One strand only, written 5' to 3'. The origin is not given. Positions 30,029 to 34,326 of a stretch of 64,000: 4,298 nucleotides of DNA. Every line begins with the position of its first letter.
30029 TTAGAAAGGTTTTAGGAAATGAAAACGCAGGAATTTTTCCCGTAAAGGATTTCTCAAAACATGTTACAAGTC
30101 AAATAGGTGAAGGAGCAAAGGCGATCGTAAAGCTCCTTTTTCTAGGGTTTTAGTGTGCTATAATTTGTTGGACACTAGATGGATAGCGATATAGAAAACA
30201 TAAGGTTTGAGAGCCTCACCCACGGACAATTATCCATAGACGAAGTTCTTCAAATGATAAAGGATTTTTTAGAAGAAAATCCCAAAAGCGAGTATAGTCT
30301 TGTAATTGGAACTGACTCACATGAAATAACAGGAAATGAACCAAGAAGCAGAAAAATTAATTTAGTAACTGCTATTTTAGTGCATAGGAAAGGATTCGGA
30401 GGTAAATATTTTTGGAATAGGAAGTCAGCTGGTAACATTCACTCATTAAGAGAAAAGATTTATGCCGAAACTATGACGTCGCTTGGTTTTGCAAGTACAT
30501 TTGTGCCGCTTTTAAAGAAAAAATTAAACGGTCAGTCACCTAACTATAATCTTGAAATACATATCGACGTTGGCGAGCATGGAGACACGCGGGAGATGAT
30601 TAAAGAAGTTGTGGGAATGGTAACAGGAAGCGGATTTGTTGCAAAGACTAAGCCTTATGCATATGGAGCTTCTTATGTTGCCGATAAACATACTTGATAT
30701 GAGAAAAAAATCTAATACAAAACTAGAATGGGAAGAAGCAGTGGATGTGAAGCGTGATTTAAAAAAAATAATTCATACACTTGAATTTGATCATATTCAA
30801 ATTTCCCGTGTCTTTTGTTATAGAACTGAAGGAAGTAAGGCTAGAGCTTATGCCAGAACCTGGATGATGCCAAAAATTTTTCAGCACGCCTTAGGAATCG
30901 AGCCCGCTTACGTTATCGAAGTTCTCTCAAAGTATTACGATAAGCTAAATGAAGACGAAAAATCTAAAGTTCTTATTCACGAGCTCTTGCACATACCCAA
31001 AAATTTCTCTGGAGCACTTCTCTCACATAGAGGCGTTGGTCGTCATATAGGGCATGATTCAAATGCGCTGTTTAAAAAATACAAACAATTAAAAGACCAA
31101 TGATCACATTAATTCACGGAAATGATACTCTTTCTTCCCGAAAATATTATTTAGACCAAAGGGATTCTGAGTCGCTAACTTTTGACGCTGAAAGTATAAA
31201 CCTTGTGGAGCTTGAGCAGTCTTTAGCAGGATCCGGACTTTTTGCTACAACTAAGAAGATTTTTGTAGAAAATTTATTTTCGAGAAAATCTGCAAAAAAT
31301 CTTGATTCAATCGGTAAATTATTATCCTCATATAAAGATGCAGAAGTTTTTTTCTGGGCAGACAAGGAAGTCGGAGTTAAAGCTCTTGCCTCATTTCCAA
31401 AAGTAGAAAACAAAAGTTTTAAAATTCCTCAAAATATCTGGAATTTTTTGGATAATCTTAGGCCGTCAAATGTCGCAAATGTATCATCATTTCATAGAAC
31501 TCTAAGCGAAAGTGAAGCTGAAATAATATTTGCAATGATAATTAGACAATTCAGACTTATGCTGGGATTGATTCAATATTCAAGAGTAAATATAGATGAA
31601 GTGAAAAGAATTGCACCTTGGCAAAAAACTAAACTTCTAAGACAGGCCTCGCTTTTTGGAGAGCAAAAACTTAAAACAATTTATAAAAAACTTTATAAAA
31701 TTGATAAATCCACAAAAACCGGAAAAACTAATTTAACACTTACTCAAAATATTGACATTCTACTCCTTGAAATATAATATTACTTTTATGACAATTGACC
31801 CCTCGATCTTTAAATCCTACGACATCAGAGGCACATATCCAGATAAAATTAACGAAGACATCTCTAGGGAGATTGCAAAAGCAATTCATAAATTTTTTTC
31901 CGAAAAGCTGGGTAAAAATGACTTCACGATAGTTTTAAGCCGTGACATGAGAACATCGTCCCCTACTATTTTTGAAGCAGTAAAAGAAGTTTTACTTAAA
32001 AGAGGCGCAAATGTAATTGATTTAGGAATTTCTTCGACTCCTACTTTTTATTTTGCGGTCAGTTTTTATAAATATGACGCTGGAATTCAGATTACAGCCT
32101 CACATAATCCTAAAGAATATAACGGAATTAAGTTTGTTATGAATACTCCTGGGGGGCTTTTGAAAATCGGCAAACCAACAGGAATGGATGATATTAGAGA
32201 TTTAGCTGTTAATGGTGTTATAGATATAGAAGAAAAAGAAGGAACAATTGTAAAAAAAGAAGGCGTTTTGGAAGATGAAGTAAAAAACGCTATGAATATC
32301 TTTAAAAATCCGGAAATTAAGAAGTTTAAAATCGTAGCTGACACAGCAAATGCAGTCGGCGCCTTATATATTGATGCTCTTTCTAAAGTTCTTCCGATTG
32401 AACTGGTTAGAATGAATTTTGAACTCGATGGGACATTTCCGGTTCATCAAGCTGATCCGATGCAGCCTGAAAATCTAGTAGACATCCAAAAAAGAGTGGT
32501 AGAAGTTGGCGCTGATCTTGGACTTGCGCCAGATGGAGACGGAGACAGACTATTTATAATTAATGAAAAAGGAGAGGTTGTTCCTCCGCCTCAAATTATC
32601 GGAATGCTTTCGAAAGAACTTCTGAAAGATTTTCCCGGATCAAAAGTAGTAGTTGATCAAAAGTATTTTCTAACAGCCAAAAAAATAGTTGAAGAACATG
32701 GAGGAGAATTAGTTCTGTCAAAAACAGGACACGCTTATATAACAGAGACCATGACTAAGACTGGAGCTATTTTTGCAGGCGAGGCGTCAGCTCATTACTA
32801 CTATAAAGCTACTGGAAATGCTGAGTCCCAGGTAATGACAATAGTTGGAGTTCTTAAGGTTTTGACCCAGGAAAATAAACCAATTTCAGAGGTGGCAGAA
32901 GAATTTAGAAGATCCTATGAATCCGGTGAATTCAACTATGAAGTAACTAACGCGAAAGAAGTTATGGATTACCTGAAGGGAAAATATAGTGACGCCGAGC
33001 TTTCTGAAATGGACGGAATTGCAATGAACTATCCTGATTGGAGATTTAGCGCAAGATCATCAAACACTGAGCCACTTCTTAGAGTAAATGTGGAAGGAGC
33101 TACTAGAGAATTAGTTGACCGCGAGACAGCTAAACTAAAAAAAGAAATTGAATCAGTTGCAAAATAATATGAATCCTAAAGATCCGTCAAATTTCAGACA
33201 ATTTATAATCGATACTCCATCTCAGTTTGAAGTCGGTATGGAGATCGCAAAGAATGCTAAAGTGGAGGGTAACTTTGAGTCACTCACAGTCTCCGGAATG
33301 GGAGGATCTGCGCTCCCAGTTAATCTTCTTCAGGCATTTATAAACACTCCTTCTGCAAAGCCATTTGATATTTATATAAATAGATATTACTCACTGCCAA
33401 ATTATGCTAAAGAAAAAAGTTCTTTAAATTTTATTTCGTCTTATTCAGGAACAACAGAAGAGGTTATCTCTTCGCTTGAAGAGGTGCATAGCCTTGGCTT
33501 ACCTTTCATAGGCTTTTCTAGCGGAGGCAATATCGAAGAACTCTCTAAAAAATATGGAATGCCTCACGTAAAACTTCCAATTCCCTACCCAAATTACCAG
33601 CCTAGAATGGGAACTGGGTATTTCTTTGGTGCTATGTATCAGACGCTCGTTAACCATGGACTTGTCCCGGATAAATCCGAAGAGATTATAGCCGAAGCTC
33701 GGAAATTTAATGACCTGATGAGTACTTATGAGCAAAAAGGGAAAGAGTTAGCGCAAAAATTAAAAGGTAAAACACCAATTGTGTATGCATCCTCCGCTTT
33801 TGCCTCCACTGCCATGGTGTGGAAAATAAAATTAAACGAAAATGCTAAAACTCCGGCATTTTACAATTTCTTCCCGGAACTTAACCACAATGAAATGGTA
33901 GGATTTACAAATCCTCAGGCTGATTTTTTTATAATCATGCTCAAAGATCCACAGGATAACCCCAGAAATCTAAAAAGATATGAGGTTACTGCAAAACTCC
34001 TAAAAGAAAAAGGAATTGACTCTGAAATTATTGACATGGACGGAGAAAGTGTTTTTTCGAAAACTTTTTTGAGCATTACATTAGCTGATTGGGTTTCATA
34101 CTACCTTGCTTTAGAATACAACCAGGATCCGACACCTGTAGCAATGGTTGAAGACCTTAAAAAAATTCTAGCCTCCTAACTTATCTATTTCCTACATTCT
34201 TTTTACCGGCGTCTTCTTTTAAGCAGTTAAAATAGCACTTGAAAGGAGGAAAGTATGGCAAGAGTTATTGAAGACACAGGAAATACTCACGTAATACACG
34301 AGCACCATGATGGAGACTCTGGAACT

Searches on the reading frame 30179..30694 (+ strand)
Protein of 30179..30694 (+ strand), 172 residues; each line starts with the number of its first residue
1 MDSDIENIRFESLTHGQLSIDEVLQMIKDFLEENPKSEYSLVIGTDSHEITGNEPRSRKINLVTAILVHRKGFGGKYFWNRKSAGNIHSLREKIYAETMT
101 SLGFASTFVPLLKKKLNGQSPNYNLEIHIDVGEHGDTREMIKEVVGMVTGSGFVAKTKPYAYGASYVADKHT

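Call 16: search_protein_families(library=pfam, proteins=[window:30179-30694:+], max_evalue=0.00001)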
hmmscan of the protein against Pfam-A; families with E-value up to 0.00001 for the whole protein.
window:30179-30694:+ (172 aa): 1 family
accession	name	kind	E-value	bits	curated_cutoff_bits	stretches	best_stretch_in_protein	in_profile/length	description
PF04308.18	RNaseH_like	-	8.3e-47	159.2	25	1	22-172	1-144/145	Ribonuclease H-like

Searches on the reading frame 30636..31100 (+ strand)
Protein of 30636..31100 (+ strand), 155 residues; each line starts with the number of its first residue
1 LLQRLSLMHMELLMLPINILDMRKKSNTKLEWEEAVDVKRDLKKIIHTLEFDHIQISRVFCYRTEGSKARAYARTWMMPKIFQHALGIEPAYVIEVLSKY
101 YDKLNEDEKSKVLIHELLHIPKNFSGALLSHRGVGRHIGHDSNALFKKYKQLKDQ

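Call 16: search_protein_families(library=pfam, proteins=[window:30636-31100:+], max_evalue=0.00001)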
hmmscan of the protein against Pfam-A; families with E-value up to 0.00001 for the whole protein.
window:30636-31100:+ (155 aa): 1 family
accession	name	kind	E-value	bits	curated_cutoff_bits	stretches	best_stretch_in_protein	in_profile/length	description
PF18894.6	PhageMetallopep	-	2.8e-26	92.6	23.7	1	31-136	2-106/134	Putative phage metallopeptidase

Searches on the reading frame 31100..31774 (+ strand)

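Call 16: search_protein_families(library=pfam, proteins=[window:31100-31774:+], max_evalue=0.00001)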
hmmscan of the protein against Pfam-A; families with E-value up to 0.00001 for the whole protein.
window:31100-31774:+ (225 aa): 1 family
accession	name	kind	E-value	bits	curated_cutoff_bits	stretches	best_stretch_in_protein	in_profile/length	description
PF21694.2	DNA_pol3_delta_C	-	1e-10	42.1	27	1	111-214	2-112/121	DNA polymerase III delta subunit, C-terminal domain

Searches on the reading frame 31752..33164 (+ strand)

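Call 16: search_protein_families(library=pfam, proteins=[window:31752-33164:+], max_evalue=0.00001)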
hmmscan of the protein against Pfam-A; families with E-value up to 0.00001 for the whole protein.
window:31752-33164:+ (471 aa): 4 families
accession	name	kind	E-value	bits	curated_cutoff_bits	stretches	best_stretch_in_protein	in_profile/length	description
PF02878.22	PGM_PMM_I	-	1.2e-32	112.9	22.5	1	19-134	3-117/138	Phosphoglucomutase/phosphomannomutase, alpha/beta/alpha domain I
PF02879.22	PGM_PMM_II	-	2.1e-20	73.6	29.3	1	180-274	10-103/103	Phosphoglucomutase/phosphomannomutase, alpha/beta/alpha domain II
PF02880.22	PGM_PMM_III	-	4.7e-17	62.6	20.7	1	281-385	4-111/115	Phosphoglucomutase/phosphomannomutase, alpha/beta/alpha domain III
PF00408.26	PGM_PMM_IV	-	6.9e-07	29.7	23.1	1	419-461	22-64/68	Phosphoglucomutase/phosphomannomutase, C-terminal domain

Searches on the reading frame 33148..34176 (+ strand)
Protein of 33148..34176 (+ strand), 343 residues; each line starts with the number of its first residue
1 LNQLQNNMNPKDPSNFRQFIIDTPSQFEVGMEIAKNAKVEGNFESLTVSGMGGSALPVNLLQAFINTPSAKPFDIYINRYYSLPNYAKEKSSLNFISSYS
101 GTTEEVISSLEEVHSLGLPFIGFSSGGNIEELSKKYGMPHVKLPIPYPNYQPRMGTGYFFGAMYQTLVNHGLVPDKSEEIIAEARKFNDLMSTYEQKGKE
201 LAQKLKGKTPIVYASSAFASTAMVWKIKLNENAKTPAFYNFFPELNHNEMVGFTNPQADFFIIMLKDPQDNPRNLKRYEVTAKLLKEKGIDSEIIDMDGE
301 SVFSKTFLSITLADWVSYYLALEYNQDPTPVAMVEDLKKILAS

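Call 16: search_protein_families(library=pfam, proteins=[window:33148-34176:+], max_evalue=0.00001)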
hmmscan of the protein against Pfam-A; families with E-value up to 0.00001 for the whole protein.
window:33148-34176:+ (343 aa): 1 family
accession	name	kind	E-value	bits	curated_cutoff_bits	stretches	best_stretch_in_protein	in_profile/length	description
PF10432.14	bact-PGI_C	-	7.5e-45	153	24.5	1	196-339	3-149/151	Bacterial phospho-glucose isomerase C-terminal SIS domain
